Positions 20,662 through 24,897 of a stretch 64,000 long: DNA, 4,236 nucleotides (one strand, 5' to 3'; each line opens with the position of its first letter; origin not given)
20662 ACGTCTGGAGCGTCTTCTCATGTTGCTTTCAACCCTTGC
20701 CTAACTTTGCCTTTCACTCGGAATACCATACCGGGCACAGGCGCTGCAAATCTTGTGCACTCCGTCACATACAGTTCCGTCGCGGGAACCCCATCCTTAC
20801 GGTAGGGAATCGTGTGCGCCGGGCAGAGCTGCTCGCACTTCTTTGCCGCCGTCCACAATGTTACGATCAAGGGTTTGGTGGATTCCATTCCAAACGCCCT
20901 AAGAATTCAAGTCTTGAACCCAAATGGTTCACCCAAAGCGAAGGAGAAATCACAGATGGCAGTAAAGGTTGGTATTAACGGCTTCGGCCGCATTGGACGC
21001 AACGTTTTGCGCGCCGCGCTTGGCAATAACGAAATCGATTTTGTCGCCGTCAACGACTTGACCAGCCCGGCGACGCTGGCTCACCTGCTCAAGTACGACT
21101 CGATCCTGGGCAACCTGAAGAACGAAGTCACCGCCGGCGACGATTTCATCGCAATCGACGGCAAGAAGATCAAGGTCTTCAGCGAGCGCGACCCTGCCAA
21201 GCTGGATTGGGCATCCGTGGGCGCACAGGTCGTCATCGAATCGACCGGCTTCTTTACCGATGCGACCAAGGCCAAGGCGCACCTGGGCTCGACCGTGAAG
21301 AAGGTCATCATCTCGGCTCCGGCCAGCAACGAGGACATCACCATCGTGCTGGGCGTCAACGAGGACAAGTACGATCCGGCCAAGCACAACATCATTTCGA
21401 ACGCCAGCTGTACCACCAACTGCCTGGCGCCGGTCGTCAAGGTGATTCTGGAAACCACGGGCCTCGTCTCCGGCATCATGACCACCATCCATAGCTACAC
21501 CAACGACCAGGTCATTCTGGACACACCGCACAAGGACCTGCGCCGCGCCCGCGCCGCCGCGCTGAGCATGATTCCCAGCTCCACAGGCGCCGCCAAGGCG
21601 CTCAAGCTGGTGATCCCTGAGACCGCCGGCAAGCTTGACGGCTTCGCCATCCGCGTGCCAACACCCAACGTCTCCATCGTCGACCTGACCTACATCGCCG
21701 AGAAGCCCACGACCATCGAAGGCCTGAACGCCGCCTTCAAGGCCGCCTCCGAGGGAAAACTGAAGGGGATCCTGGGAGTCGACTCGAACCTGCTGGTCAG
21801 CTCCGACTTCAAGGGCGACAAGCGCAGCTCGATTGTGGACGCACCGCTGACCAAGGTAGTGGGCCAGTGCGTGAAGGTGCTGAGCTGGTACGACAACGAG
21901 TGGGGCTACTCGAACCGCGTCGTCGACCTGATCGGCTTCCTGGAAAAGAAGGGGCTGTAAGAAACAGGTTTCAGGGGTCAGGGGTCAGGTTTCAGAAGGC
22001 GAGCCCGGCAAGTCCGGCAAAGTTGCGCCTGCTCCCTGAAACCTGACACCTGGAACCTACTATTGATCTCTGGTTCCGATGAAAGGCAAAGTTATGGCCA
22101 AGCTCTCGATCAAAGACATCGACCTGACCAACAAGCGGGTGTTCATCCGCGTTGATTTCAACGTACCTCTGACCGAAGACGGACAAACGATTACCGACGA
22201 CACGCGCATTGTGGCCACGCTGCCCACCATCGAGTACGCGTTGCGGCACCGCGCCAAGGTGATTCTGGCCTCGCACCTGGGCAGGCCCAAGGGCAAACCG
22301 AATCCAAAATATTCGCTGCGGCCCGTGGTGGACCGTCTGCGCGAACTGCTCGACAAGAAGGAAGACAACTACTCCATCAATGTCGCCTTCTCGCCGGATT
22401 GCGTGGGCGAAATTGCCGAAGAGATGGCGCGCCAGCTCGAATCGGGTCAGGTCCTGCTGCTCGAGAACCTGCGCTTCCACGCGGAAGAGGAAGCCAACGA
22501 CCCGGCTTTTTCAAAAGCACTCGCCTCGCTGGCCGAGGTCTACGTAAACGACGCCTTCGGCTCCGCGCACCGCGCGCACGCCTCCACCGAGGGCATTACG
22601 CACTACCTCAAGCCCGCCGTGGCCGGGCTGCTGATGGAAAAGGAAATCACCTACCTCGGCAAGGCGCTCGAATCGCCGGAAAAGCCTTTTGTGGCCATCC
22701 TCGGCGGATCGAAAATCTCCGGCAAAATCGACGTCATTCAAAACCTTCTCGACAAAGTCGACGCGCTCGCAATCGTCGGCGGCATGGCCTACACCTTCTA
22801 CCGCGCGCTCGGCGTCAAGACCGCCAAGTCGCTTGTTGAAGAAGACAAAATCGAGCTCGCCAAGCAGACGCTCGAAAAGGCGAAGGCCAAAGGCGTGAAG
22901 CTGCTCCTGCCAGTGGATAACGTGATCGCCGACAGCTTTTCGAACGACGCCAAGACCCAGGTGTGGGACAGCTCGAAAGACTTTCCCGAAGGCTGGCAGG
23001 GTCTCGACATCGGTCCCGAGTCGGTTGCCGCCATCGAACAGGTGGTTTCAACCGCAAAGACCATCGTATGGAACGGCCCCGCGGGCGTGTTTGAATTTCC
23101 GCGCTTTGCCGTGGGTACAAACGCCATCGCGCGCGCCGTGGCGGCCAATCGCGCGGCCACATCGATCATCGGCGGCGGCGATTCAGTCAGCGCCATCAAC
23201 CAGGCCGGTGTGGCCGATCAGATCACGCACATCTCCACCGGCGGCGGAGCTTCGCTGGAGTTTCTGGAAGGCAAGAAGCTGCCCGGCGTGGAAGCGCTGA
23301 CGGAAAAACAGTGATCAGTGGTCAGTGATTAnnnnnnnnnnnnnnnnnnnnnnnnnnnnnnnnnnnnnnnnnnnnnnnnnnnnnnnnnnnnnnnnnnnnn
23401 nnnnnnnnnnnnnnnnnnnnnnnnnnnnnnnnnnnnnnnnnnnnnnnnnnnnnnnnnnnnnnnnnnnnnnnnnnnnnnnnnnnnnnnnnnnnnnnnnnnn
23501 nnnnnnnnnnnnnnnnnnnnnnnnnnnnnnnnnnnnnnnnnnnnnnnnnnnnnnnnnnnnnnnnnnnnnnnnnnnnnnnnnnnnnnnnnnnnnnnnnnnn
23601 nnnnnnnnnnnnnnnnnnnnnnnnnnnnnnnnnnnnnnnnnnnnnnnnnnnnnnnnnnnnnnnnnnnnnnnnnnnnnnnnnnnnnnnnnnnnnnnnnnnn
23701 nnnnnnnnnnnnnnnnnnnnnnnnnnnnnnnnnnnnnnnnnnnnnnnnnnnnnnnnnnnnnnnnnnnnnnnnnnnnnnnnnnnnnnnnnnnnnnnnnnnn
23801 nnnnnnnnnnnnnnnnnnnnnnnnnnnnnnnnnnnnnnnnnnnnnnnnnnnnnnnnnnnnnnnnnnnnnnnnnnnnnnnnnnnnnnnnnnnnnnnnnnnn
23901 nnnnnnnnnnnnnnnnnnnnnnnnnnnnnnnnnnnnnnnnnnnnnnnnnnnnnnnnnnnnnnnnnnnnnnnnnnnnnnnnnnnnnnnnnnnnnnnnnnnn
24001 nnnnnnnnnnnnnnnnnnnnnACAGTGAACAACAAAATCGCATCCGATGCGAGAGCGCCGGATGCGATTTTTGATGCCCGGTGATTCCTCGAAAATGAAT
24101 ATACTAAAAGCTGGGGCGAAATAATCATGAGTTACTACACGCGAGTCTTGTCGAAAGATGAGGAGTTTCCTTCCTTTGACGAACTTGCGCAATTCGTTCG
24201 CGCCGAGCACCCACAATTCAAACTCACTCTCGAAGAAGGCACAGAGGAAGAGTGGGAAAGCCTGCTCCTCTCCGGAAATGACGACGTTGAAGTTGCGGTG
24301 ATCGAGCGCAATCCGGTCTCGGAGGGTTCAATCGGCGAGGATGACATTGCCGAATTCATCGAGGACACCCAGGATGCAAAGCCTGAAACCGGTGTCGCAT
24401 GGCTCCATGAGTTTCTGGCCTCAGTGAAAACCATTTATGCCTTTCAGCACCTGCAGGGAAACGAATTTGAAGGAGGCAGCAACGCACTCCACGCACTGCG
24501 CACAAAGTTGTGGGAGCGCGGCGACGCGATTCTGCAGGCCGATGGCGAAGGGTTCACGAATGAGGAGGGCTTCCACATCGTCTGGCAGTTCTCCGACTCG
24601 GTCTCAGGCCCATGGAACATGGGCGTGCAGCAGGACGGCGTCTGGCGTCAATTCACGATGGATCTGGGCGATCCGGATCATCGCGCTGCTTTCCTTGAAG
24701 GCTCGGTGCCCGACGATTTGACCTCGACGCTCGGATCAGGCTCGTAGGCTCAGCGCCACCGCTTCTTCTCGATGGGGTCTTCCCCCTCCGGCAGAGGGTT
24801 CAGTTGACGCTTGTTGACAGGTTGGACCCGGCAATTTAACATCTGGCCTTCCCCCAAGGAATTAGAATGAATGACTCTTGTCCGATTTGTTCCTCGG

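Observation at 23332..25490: Lower-GC three-gene cassette inserted between pgk and tpiA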

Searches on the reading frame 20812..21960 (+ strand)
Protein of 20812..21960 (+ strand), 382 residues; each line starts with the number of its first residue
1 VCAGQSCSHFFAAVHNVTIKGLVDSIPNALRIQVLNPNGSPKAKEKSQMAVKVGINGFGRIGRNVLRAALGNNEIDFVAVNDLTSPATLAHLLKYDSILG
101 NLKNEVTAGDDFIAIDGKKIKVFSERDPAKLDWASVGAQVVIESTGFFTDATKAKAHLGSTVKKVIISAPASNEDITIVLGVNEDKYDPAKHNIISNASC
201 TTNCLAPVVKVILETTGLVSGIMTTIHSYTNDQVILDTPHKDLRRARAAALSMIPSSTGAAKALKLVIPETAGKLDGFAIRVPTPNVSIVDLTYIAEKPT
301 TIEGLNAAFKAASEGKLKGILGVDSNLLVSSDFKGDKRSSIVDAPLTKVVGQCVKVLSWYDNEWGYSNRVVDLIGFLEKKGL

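Call 3: search_protein_families(library=pfam, proteins=[window:20812-21960:+], max_evalue=1)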
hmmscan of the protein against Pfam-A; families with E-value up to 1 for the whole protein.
window:20812-21960:+ (382 aa): 5 families
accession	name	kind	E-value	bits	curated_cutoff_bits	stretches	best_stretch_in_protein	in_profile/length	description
PF02800.25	Gp_dh_C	-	1.1e-59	201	24.4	1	205-360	1-158/158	Glyceraldehyde 3-phosphate dehydrogenase, C-terminal domain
PF00044.30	Gp_dh_N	-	9.4e-38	129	31.7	1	51-150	1-100/101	Glyceraldehyde 3-phosphate dehydrogenase, NAD binding domain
PF01113.26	DapB_N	-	0.025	15.1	25.6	1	51-123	1-80/124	Dihydrodipicolinate reductase, N-terminus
PF02826.25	2-Hacid_dh_C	-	0.064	13.1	25.1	1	47-81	33-66/178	D-isomer specific 2-hydroxyacid dehydrogenase, NAD binding domain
PF11190.13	DUF2976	-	0.076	13.3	28.2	0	112-142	39-69/87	Protein of unknown function (DUF2976)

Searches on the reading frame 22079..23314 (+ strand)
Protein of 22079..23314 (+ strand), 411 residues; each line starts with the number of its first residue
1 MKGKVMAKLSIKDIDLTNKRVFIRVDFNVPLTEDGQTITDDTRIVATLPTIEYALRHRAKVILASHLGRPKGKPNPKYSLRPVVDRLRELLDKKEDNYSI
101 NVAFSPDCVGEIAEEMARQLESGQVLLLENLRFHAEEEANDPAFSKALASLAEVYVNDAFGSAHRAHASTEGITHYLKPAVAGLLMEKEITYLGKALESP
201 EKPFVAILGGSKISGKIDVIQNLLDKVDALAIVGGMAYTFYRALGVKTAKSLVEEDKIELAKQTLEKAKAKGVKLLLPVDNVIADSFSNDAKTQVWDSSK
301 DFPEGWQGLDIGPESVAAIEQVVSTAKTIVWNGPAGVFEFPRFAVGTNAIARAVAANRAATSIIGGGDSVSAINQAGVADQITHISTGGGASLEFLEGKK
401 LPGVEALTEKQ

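Call 3: search_protein_families(library=pfam, proteins=[window:22079-23314:+], max_evalue=1)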
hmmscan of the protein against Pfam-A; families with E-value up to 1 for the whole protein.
window:22079-23314:+ (411 aa): 3 families
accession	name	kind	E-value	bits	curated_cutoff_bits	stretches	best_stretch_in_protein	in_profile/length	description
PF00162.24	PGK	-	4.5e-161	536.5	27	1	11-399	1-379/379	Phosphoglycerate kinase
PF06414.18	Zeta_toxin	-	0.041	13.8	22.3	1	198-276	11-99/199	Zeta toxin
PF11004.14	Kdo_hydroxy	-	0.17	11.6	25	1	112-139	4-31/275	3-deoxy-D-manno-oct-2-ulosonic acid (Kdo) hydroxylase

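Call 8: find_related_loci(query=window:22079-23314:+, collection=genome_contigs, flank=8000)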
Query window:22079-23314:+ (411 aa) in genome_contigs; peptide patterns used: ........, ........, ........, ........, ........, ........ (x = any residue, [..] = any of these).
600 stretches matched a pattern (row limit reached: there are more); 542 encode a relative of the query (tblastn E <= 1e-3); the best 80 are kept; 80 distinct loci.
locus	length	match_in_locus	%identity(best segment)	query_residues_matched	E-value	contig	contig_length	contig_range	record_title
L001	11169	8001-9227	98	2-410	0e+0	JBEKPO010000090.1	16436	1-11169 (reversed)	MAG: Terracidiphilus sp. isolate SPRUCE 466 SPRUCE_466_90, whole genome shotgun sequence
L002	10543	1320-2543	93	2-410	0e+0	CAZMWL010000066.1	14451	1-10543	MAG TPA_asm: uncultured Terracidiphilus sp. isolate binchicken_co3_222 genome assembly, contig: NODE_13566_length_14451_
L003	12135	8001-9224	92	2-410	0e+0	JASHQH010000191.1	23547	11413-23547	MAG: Acidobacteriaceae bacterium isolate JOPF070 JOPF_AWAY_contig_662069, whole genome shotgun sequence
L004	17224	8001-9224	91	2-410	0e+0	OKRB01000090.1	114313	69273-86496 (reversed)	Acidobacteriaceae bacterium SbA5 strain Peat soil MAG SbA5 genome assembly, contig: SBA5_Contig_33, whole genome shotgun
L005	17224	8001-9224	95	2-410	0e+0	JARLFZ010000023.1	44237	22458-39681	MAG: Terracidiphilus sp. isolate MAG_BA147 NODE_24_length_44237_cov_133.993142, whole genome shotgun sequence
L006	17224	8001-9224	94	2-410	0e+0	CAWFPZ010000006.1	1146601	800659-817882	MAG: uncultured Acidobacteriota bacterium isolate MFD05512.bin.1.122 genome assembly, contig: contig_25535, whole genome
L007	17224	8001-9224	94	2-410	0e+0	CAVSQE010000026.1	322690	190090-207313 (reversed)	MAG: uncultured Acidobacteriota bacterium isolate MFD03044.bin.1.135 genome assembly, contig: contig_41509, whole genome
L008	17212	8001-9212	90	6-410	0e+0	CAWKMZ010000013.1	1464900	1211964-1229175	MAG: uncultured Acidobacteriaceae bacterium isolate MFD01223.bin.1.8 genome assembly, contig: contig_9490, whole genome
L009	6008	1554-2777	89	2-410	0e+0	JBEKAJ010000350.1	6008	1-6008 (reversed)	MAG: Terracidiphilus sp. isolate SPRUCE 10 SPRUCE_10_350, whole genome shotgun sequence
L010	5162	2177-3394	89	5-411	0e+0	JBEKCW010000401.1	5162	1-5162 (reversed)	MAG: Terracidiphilus sp. isolate SPRUCE 169 SPRUCE_169_401, whole genome shotgun sequence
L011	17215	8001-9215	88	5-410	0e+0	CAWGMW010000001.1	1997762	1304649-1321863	MAG: uncultured Acidobacteriaceae bacterium isolate MFD01188.bin.1.50 genome assembly, contig: contig_5873, whole genome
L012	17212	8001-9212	89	6-410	0e+0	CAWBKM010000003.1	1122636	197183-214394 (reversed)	MAG: uncultured Acidobacteriaceae bacterium isolate MFD05512.bin.1.16 genome assembly, contig: contig_2124, whole genome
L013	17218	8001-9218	86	5-410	0e+0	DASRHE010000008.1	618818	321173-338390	MAG TPA_asm: Terracidiphilus sp. isolate SMAG_U10076 k141_2366666, whole genome shotgun sequence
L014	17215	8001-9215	91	5-410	0e+0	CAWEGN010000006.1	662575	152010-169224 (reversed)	MAG: uncultured Acidobacteriaceae bacterium isolate MFD03044.bin.1.148 genome assembly, contig: contig_21741, whole geno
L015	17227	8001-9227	89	2-411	0e+0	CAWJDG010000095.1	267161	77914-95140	MAG: uncultured Acidobacteriaceae bacterium isolate MFD04492.bin.2.98 genome assembly, contig: contig_95822, whole genom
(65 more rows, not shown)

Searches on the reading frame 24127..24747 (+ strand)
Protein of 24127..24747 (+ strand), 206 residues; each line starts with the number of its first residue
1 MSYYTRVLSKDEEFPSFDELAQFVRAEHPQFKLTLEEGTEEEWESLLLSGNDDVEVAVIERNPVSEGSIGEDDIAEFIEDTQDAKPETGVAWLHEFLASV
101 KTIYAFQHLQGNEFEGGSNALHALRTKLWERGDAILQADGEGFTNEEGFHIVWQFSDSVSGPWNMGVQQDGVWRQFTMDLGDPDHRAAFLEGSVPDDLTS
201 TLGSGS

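Call 3: search_protein_families(library=pfam, proteins=[window:24127-24747:+], max_evalue=1)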
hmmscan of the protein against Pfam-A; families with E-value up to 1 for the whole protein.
window:24127-24747:+ (206 aa): 1 family
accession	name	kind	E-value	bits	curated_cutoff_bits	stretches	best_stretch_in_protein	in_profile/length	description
PF22739.2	NA-iREase3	-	0.14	13.2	27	1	17-82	5-70/118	NACHT-associated inactive Restriction Endonuclease 2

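Call 4: search_protein_families(library=padloc, proteins=[window:24127-24747:+], max_evalue=1)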
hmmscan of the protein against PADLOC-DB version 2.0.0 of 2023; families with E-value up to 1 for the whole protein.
window:24127-24747:+ (206 aa): 0 families

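Call 6: search_protein_families(library=ncbifam, proteins=[window:24127-24747:+], max_evalue=1)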
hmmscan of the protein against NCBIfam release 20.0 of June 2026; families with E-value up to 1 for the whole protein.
window:24127-24747:+ (206 aa): 1 family
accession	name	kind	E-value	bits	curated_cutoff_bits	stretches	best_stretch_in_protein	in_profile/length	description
NF009324.0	PRK12679.1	equivalog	0.077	12.1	491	1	19-58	110-149/316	HTH-type transcriptional regulator Cbl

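Call 7: search_protein_families(library=phrogs, proteins=[window:24127-24747:+], max_evalue=1)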
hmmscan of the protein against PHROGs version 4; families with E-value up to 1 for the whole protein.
window:24127-24747:+ (206 aa): 2 families
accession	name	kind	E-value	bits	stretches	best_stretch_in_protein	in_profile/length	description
phrog_2419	-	unknown function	0.019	16.4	1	12-50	24-62/67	-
phrog_4085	-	unknown function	0.36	12.1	0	65-102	25-60/77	-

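Call 15: find_homologous_proteins(query=window:24127-24747:+)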
Query window:24127-24747:+ (206 aa): 1515 proteins with E <= 0.001 among 1674 candidates; the best 120 are listed.
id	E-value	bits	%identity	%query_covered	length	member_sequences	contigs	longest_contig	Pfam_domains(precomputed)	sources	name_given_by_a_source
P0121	2.9e-128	444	95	100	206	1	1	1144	-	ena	-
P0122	1.0e-127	442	95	100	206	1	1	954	-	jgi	jgi:hypothetical protein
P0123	2.3e-127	441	95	100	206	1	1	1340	-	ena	-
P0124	2.6e-127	441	95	100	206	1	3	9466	-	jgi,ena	jgi:hypothetical protein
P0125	5.7e-127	440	94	100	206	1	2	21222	-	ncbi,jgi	ncbi:MAG: hypothetical protein ABSD70_16155 [Terracidiphilus sp.]|jgi:hypothetical protein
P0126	7.9e-127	439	93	100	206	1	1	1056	-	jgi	-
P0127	1.0e-125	435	92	100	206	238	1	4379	-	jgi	jgi:hypothetical protein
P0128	1.1e-125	435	93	100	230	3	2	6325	-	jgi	-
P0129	1.8e-121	422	89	100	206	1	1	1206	-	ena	-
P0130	3.1e-121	421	90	100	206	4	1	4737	-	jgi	-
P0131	5.7e-121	420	91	100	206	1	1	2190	-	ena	-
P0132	4.0e-119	414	88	100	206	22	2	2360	-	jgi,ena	-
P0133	4.2e-117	407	86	100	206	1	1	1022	-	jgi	jgi:hypothetical protein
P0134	2.0e-116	405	87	100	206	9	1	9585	-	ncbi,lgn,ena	-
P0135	2.1e-116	405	87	100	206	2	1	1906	-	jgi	jgi:hypothetical protein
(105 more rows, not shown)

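Call 26: predict_structure(alignment_id=A2)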
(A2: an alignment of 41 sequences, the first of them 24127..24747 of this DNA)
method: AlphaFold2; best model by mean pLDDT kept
length: 206 residues; sequences in the alignment: 41
mean_pLDDT: 73.5   pTM: 0.66
mean pLDDT of the five models: 73.5, 69.7, 67.2, 65.9, 59.3
residues with pLDDT >= 90: 0; 70-90: 142; 50-70: 54; < 50: 10
segments of 3 or more residues with pLDDT < 50: 202-206
pLDDT, mean of each block of 10 residues (from residue 1): 70 72 75 66 68 70 85 84 69 84 77 55 73 70 80 74 81 81 79 73 43
secondary structure, 60 per line:
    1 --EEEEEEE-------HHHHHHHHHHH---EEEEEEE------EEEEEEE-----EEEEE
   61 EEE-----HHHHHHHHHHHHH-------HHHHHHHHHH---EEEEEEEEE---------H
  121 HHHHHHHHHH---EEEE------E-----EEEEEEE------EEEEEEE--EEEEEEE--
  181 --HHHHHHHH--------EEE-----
elements in order: E3-9 H17-27 E31-37 E44-50 E56-63 H69-81 H89-98 E102-110 H120-130 E134-137 E150-156 E163-169 E172-178 H183-190 E199-201

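Call 35: search_protein_representatives(alignment_id=A2)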
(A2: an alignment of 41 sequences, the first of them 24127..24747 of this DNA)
Query: 41 sequences, 206 profile positions. Proteins with E-value up to 0.001 (for the whole library): 476; up to 1e-10: 325; up to 1e-30: 128. The best 150 are listed.
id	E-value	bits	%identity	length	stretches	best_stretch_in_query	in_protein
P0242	6.1e-114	394.9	-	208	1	1-202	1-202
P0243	7.6e-66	237.8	-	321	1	1-202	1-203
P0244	2.7e-61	222.9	-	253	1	59-174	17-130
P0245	3.3e-60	219.4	-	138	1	100-200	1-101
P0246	7.0e-60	218.3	-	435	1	1-201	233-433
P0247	4.4e-59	215.7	-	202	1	1-196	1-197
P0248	3.5e-58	212.7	-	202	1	1-199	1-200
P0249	6.7e-57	208.6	-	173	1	35-196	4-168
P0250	6.7e-55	202.0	-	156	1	2-133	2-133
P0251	7.3e-55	201.9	-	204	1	1-198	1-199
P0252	3.4e-53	196.5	-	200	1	1-196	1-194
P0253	9.4e-51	188.5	-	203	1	1-199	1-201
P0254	1.2e-50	188.2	-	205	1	1-198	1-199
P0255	1.9e-50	187.5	-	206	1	1-200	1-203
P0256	7.3e-50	185.6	-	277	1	1-195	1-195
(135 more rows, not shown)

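Call 61: search_protein_families(library=pfam, alignment_id=A5, max_evalue=0.1)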
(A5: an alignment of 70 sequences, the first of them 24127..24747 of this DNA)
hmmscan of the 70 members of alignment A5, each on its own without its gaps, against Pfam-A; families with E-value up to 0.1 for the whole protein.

A. member 1, window:24127-24747:+ (206 aa): 0 families

B. families by the number of members that match (of 70 scanned): 20 families
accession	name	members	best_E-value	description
PF18908.5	DUF5663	2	0.0046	Protein of unknown function (DUF5663)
PF19126.5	DUF5810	1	0.0074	Family of unknown function (DUF5810)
PF17657.6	DNA_pol3_finger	1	0.01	Bacterial DNA polymerase III alpha subunit finger domain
PF23161.1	HTH_RNase_II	1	0.014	Double HTH domain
PF20977.2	GatF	1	0.017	Glutamyl-tRNA(Gln) amidotransferase subunit F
PF23309.1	DUF7083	1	0.019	Domain of unknown function (DUF7083)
PF11690.13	DUF3287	1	0.02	Protein of unknown function (DUF3287)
PF13490.11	zf-HC2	1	0.024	Putative zinc-finger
PF06303.17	MatP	1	0.025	MatP N-terminal domain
PF16253.10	DUF4909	1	0.031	Domain of unknown function (DUF4909)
PF11087.14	PRD1_DD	1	0.032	PRD1 phage membrane DNA delivery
PF04954.18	SIP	1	0.033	Siderophore-interacting protein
PF09154.16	Alpha-amy_C_pro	1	0.037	Alpha-amylase C-terminal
PF14077.11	WD40_alt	1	0.038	Alternative WD40 repeat motif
PF09032.16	Siah-Interact_N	1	0.054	Siah interacting protein, N terminal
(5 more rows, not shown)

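Call 63: find_related_loci(query=A6, collection=metagenome_contigs, flank=4000)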
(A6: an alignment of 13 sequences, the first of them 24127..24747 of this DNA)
Query A6 (206 aa) in metagenome_contigs; peptide patterns used: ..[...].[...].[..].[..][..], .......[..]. (x = any residue, [..] = any of these).
599 stretches matched a pattern (row limit reached: there are more); 566 encode a relative of the query (tblastn E <= 1e-3); the best 80 are kept; 80 distinct loci.
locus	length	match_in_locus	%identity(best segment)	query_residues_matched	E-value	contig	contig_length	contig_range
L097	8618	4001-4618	91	1-206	1e-126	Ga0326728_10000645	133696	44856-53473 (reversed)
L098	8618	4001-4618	90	1-206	2e-125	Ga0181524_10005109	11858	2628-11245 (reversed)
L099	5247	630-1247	90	1-206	6e-125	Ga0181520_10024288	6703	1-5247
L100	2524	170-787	89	1-206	1e-129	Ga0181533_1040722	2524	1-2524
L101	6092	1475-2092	89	1-206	2e-123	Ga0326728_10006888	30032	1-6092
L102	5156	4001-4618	93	1-206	4e-123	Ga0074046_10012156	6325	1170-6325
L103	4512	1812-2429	95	1-206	4e-123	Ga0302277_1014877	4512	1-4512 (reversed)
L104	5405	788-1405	95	1-206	5e-122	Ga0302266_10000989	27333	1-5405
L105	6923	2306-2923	95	1-206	2e-121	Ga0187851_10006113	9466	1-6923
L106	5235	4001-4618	92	1-206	8e-121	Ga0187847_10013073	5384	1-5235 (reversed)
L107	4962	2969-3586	92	1-206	6e-121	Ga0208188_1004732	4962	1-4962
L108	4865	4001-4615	93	1-205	7e-119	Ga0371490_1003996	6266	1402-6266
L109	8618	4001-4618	92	1-206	2e-118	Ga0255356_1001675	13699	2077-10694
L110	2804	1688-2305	92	1-206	1e-122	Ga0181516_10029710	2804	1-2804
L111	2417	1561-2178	90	1-206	2e-123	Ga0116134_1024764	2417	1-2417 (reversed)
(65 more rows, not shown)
